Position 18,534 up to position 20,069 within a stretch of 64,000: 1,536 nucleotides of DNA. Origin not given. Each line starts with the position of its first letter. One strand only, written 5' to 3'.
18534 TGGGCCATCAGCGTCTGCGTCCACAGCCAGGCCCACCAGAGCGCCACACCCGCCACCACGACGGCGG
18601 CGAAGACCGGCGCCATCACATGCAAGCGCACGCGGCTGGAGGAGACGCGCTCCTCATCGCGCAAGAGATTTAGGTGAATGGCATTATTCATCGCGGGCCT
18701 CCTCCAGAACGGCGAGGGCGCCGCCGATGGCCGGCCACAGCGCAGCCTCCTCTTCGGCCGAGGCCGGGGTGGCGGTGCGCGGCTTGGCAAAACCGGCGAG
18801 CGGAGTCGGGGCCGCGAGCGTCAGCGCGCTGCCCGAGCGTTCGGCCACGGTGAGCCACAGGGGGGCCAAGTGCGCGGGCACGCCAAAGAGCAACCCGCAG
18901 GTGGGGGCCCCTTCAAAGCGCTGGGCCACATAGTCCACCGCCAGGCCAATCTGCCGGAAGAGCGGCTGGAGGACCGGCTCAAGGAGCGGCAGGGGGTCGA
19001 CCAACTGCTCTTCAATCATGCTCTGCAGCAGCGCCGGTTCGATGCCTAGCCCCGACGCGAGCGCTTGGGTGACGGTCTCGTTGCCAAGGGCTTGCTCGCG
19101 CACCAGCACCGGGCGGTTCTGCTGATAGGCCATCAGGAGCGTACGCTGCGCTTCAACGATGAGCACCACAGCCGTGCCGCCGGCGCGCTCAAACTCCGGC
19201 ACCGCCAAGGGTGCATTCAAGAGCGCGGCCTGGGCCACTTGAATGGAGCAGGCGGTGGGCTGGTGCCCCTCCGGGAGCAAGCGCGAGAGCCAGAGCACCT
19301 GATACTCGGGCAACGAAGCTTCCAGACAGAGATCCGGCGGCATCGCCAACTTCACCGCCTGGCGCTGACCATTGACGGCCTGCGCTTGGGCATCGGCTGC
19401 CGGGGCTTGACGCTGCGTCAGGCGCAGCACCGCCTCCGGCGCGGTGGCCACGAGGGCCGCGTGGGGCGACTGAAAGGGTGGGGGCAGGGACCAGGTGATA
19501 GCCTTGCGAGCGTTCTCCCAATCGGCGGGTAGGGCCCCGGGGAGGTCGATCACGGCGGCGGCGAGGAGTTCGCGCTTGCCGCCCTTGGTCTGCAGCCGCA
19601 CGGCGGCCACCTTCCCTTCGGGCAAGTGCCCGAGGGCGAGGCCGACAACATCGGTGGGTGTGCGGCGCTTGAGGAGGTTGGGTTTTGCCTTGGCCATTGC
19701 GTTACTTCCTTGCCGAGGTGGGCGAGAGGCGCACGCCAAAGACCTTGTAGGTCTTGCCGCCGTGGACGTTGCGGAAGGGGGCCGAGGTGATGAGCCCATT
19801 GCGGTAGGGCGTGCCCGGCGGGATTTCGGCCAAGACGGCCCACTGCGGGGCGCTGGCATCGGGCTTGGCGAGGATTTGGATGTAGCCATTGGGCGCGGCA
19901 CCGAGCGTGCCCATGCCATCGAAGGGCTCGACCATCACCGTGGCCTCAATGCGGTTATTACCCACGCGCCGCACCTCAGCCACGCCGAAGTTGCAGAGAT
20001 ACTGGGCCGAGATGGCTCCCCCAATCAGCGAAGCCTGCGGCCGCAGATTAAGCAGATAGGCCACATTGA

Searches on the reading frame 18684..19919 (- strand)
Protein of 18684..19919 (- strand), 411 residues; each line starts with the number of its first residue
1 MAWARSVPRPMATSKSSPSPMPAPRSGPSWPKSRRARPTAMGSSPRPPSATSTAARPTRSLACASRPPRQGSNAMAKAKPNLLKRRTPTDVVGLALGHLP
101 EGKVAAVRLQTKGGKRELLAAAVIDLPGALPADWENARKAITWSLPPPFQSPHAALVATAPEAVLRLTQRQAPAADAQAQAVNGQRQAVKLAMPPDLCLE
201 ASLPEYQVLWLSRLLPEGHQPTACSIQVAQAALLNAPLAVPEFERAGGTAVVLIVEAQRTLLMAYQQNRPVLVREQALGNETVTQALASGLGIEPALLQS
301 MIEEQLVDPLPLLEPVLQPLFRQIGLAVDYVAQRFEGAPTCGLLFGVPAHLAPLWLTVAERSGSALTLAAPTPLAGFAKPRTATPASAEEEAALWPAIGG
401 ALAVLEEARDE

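Call 6: search_protein_families(library=pfam, proteins=[window:18684-19919:-], max_evalue=0.01)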
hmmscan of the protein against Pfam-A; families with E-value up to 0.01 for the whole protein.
window:18684-19919:- (411 aa): 0 families

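Call 39: search_protein_families(library=ncbifam, proteins=[window:18684-19700:-], max_evalue=0.01)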
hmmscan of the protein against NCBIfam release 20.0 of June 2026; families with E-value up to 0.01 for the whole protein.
window:18684-19700:- (338 aa): 0 families

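Call 47: search_protein_families(library=pfam, proteins=[window:18684-19700:-], max_evalue=0.01)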
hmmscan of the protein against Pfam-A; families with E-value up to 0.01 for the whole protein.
window:18684-19700:- (338 aa): 0 families

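Call 48: search_solved_structures(query=window:18684-19700:-, max_evalue=10)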
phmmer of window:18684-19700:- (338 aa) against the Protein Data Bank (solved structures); distinct sequences matched with E-value up to 10: 2.
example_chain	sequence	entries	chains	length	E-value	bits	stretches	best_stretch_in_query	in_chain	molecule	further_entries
8zdh_A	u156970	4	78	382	0.58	12.8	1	226-293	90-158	Major Capsid Protein (gp8)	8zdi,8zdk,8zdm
2wsc_D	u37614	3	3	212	0.79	12.4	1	65-126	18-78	PHOTOSYSTEM I REACTION CENTER SUBUNIT II, CHLOROPLASTIC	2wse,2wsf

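Call 65: find_homologous_proteins(query=window:18684-19700:-, max_evalue=0.001)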
Query window:18684-19700:- (338 aa): 95 proteins with E <= 0.001 among 8000 candidates.
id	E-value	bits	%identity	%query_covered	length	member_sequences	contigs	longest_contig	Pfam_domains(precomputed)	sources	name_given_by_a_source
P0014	1.4e-206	703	99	100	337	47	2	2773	-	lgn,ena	-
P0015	2.5e-138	479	70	100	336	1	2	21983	-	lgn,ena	-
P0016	6.6e-136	471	68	100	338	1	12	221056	-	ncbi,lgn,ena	-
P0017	1.2e-58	217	42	94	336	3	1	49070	-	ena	-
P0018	1.6e-56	210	39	96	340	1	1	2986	-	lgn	-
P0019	4.4e-53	199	39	94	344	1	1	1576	-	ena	-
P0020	5.4e-52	195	40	94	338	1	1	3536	-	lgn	-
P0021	2.8e-51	193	40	96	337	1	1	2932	-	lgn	-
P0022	9.6e-50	188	40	94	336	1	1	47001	-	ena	-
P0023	7.0e-47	179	33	96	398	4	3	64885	-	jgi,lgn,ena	-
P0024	1.1e-46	178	39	94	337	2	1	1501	-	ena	-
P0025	3.2e-46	176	35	79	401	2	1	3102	-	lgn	-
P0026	3.8e-46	176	36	86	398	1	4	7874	-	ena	-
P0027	1.6e-45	174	38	74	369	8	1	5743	-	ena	-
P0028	3.7e-45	173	32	94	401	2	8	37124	-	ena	-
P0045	5.0e-43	166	32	91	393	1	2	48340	-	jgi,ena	-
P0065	1.0e-40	158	35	78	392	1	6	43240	-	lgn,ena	-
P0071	3.8e-40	156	39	86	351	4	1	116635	-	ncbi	-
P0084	2.3e-38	151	32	98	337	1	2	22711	-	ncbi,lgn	-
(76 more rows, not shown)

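Call 66: find_encoding_contigs(protein=P0017, flank=10000, max_places=1)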
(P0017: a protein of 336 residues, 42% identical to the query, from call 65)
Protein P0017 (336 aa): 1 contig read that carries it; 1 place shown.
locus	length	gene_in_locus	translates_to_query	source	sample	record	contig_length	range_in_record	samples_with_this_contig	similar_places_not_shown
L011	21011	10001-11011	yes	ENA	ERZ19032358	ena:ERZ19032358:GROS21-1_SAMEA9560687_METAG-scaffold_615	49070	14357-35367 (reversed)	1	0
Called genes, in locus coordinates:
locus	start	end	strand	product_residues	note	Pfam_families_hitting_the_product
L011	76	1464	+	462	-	PF00072:Response_reg, PF00158:Sigma54_activat, PF14532:Sigma54_activ_2, PF07728:AAA_5, PF25601:AAA_lid_14, PF02954:HTH_8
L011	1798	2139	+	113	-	PF07963:N_methyl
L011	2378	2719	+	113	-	PF07963:N_methyl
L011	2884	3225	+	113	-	PF07963:N_methyl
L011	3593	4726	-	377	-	-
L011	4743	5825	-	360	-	-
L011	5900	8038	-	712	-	-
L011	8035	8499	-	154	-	PF07963:N_methyl (weak)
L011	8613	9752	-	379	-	PF13188:PAS_8 (weak), PF13426:PAS_9 (faint), PF00989:PAS (weak), PF08448:PAS_4 (weak)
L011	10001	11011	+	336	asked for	-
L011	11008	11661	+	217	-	-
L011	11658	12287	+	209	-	-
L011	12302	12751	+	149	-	-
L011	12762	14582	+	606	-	PF03958:Secretin_N, PF00263:Secretin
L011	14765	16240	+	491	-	PF00437:T2SSE, PF13191:AAA_16 (faint), PF13401:AAA_22 (faint)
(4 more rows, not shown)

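Call 67: find_encoding_contigs(protein=P0071, flank=10000, max_places=1)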
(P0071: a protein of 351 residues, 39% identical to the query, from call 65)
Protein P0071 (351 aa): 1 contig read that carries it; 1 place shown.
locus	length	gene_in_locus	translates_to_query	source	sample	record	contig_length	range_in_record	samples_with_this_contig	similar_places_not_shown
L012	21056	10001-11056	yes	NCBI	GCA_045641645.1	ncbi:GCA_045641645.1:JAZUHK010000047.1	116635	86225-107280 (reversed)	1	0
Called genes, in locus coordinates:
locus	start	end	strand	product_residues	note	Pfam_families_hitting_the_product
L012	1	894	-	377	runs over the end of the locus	PF13401:AAA_22 (faint), PF00437:T2SSE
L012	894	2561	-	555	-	PF05157:MshEN, PF00437:T2SSE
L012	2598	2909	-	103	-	-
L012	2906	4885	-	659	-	-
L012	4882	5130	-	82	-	PF07963:N_methyl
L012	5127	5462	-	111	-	-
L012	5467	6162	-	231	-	PF05157:MshEN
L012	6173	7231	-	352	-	PF00482:T2SSF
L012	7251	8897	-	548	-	PF05157:MshEN, PF00437:T2SSE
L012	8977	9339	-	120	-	PF07963:N_methyl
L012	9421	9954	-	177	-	PF00072:Response_reg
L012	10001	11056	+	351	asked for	-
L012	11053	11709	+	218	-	-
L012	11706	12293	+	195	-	-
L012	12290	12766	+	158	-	-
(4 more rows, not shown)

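Call 68: find_encoding_contigs(protein=P0023, flank=10000, max_places=1)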
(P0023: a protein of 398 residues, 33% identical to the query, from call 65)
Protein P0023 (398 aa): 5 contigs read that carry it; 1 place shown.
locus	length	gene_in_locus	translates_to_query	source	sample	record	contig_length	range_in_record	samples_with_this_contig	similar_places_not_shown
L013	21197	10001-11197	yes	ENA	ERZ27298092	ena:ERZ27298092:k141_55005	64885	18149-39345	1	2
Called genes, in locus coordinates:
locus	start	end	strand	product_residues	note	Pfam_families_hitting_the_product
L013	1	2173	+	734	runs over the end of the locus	PF17764:PriA_3primeBD, PF00270:DEAD, PF04851:ResIII, PF18319:Zn_ribbon_PriA (weak), PF00271:Helicase_C, PF18074:PriA_C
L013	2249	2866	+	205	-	PF00931:NB-ARC (faint), PF00005:ABC_tran, PF02463:SMC_N (faint), PF13304:AAA_21 (faint)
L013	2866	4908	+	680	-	PF12679:ABC2_membrane_2, PF12698:ABC2_membrane_3 (weak), PF09822:ABC_transp_aux, PF14258:DUF4350 (faint)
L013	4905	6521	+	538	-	PF14238:DUF4340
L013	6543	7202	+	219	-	-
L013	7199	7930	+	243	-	PF00005:ABC_tran, PF13304:AAA_21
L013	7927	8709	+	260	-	PF12730:ABC2_membrane_4 (weak), PF12679:ABC2_membrane_2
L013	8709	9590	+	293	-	-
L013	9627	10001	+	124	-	-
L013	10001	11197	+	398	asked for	-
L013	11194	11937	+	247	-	-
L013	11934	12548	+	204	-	-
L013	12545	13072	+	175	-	-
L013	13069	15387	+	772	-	PF03958:Secretin_N (weak), PF00263:Secretin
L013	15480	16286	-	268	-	-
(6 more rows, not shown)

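Call 70: find_encoding_contigs(protein=P0022, flank=10000, max_places=1)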
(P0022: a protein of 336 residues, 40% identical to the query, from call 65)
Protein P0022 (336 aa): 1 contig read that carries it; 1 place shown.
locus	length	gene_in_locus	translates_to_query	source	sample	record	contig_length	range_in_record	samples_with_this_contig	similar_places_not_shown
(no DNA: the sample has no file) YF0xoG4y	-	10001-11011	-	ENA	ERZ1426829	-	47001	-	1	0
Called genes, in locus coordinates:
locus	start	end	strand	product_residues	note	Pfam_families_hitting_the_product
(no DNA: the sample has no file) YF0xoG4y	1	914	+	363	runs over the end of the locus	PF00482:T2SSF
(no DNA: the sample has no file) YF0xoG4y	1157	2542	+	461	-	PF00072:Response_reg, PF00158:Sigma54_activat, PF14532:Sigma54_activ_2, PF07728:AAA_5 (weak), PF25601:AAA_lid_14, PF02954:HTH_8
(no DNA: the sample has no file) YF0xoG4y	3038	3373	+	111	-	PF07963:N_methyl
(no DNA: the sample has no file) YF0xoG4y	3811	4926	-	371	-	PF00512:HisKA (weak)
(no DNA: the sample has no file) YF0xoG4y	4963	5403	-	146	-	-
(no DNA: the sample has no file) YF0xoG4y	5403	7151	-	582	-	-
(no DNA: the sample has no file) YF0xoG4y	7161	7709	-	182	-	-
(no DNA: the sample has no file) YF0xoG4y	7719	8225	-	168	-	PF07963:N_methyl (weak)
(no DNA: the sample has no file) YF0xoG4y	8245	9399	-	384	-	PF00989:PAS (weak), PF13188:PAS_8 (weak), PF08448:PAS_4 (faint), PF13426:PAS_9 (faint)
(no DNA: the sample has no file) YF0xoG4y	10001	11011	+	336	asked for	-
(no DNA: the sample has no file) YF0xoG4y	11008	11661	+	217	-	-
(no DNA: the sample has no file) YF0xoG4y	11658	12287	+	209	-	-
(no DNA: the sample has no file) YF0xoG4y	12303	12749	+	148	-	-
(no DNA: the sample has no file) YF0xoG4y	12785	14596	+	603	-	PF03958:Secretin_N, PF00263:Secretin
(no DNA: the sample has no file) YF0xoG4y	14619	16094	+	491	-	PF00437:T2SSE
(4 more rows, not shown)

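Call 71: find_encoding_contigs(protein=P0045, flank=10000, max_places=1)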
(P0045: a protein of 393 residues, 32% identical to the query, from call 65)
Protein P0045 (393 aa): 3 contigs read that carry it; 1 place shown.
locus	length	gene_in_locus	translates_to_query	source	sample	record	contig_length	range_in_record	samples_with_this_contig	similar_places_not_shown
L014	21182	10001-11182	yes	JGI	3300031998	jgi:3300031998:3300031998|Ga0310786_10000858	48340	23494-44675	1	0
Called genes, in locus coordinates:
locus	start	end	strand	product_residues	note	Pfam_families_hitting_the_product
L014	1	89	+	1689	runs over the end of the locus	PF17678:Glyco_hydro_92N, PF07971:Glyco_hydro_92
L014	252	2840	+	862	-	-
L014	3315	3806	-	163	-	-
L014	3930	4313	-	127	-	-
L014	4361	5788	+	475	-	-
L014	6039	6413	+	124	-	PF07963:N_methyl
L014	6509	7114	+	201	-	-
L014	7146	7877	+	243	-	PF00005:ABC_tran, PF13304:AAA_21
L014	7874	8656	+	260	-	PF12679:ABC2_membrane_2 (weak), PF12698:ABC2_membrane_3 (weak), PF12730:ABC2_membrane_4, PF13346:ABC2_membrane_5 (weak)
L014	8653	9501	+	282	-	-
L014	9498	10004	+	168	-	-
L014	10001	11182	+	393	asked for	-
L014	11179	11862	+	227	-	-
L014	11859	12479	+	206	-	PF04350:PilO (faint)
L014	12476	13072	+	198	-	-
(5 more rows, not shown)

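Call 72: find_encoding_contigs(protein=P0065, flank=10000, max_places=1)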
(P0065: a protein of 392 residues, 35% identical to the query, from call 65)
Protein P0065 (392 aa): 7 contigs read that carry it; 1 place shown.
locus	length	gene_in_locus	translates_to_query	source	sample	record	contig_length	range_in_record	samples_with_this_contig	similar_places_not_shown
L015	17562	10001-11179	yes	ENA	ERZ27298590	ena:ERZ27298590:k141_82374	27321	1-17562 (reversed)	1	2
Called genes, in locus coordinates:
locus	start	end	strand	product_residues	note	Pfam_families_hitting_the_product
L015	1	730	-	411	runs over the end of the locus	-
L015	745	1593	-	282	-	-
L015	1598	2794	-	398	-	-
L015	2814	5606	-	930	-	PF07520:SrfB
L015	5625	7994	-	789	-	PF10139:Virul_Fac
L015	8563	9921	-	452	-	PF00072:Response_reg, PF00158:Sigma54_activat, PF14532:Sigma54_activ_2, PF07728:AAA_5, PF25601:AAA_lid_14, PF02954:HTH_8 (weak)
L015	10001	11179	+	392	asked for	-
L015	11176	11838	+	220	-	-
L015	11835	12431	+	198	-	-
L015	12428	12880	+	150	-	-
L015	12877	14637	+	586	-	PF03958:Secretin_N (faint), PF00263:Secretin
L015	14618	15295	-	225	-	PF00730:HhH-GPD, PF00633:HHH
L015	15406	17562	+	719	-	?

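Call 73: find_encoding_contigs(protein=P0084, flank=10000, max_places=1)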
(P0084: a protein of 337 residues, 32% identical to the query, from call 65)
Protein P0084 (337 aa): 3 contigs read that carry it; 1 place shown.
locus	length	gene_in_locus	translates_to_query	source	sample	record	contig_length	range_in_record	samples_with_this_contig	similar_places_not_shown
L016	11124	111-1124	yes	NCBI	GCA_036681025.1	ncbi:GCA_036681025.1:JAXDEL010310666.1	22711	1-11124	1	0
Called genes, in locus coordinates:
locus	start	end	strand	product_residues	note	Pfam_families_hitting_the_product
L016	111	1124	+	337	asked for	-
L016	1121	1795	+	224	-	-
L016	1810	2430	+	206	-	-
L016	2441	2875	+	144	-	-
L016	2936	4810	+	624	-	PF03958:Secretin_N, PF00263:Secretin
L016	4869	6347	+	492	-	PF00437:T2SSE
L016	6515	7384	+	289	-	PF05157:MshEN (weak)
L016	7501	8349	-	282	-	PF00950:ABC-3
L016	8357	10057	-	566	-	PF00528:BPD_transp_1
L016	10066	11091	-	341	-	PF03331:LpxC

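Call 88: search_protein_families(library=pfam, alignment_id=A5, max_evalue=1)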
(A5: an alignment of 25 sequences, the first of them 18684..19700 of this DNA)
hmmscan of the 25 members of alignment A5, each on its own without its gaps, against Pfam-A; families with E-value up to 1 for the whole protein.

A. member 1, window:18684-19700:- (338 aa): 1 family
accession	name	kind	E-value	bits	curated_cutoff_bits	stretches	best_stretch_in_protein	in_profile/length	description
PF11104.14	PilM_2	-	0.092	12.1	27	1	177-255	182-263/340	Type IV pilus assembly protein PilM;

B. families by the number of members that match (of 25 scanned): 5 families
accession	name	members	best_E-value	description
PF11104.14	PilM_2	6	2.8e-05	Type IV pilus assembly protein PilM;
PF24881.1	DUF7739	1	0.033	Domain of unknown function (DUF7739)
PF21469.2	BH1974-like_central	1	0.12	BH1974-like, central domain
PF13769.11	Virulence_fact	1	0.12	Virulence factor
PF15967.10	Nucleoporin_FG2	1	0.3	Nucleoporin FG repeated region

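Call 90: predict_structure(alignment_id=A5)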
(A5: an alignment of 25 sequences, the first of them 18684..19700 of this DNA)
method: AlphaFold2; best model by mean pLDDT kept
length: 338 residues; sequences in the alignment: 25
mean_pLDDT: 89.4   pTM: 0.88
mean pLDDT of the five models: 89.4, 88.7, 88.3, 88.2, 86.4
residues with pLDDT >= 90: 253; 70-90: 59; 50-70: 15; < 50: 11
segments of 3 or more residues with pLDDT < 50: 1-10
pLDDT, mean of each block of 10 residues (from residue 1): 40 84 92 96 95 92 90 93 94 86 73 90 90 93 70 95 96 96 95 95 94 95 91 93 95 95 93 93 94 91 90 87 97 72
secondary structure, 60 per line:
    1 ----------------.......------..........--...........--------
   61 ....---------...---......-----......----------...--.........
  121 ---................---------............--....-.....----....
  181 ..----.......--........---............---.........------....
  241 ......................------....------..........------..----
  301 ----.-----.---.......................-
elements in order: E17-23 E30-39 E42-52 H61-64 E80-85 E91-96 E107-109 E112-120 E124-131 H132-139 E149-155 H156-160 H163-166 H168-172 E177-182 E187-193 E196-203 H207-218 H222-230 H237-262 E269-272 H279-288 H315-337

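Call 92: fold_search(model_id=the predicted structure, library=pdb)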
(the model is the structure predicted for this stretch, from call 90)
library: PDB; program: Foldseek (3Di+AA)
matches with E <= 10: 1318; with E <= 0.001: 239
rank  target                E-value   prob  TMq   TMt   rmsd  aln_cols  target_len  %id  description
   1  5eq6_A                3.3e-16  1.00  0.56  0.54   7.5       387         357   16  Pseudomonas aeruginosa PilM bound to AMP-PNP (released 2016-04-27)
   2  5eou_B                6.7e-16  1.00  0.61  0.59   6.1       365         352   15  Pseudomonas aeruginosa PilM:PilN1-12 bound to ATP (released 2016-04-27)
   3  5eox_B                9.5e-16  1.00  0.56  0.54   7.5       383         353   16  Pseudomonas aeruginosa PilM bound to ADP (released 2016-04-27)
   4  5eoy_A                1.8e-15  1.00  0.59  0.56   7.3       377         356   14  Pseudomonas aeruginosa SeMet-PilM bound to ADP (released 2016-04-27)
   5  5eoy_B                2.1e-15  1.00  0.57  0.55   7.2       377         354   14  Pseudomonas aeruginosa SeMet-PilM bound to ADP (released 2016-04-27)
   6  5eox_A                2.6e-15  1.00  0.58  0.56   7.4       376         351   15  Pseudomonas aeruginosa PilM bound to ADP (released 2016-04-27)
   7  5eou_A                3.1e-15  1.00  0.57  0.57   6.5       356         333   15  Pseudomonas aeruginosa PilM:PilN1-12 bound to ATP (released 2016-04-27)
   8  5eq6_B                2.5e-14  1.00  0.55  0.53   7.9       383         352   14  Pseudomonas aeruginosa PilM bound to AMP-PNP (released 2016-04-27)
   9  2ych_A                5.6e-14  1.00  0.60  0.60   6.7       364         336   16  PilM-PilN type IV pilus biogenesis complex (released 2011-05-11)
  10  3jc8_Ma               1.2e-12  1.00  0.62  0.60   6.3       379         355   13  Architectural model of the type IVa pilus machine in a piliated state (released 2016-03-16)
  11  7q6i_D                9.1e-12  1.00  0.55  0.52   7.5       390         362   14  Vibrio maritimus FtsA 1-396 ATP and FtsN 1-29, bent tetramers in double filament arrangement (released 2022-09-21)
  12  7q6i_B                4.5e-11  1.00  0.58  0.52   7.1       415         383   13  Vibrio maritimus FtsA 1-396 ATP and FtsN 1-29, bent tetramers in double filament arrangement (released 2022-09-21)
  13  7q6f_A                6.1e-11  1.00  0.55  0.50   7.1       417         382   13  Vibrio maritimus FtsA 1-396 ATP, double filament (released 2022-09-21)
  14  7q6d                  1.1e-10  1.00  0.53  0.48   8.7       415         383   12  E. coli FtsA 1-405 ATP 3 Ni (released 2022-09-21)
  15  3wt0_D                1.2e-10  1.00  0.52  0.47   8.4       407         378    9  Crystal Structure Analysis of Cell Division Protein (released 2015-04-29)
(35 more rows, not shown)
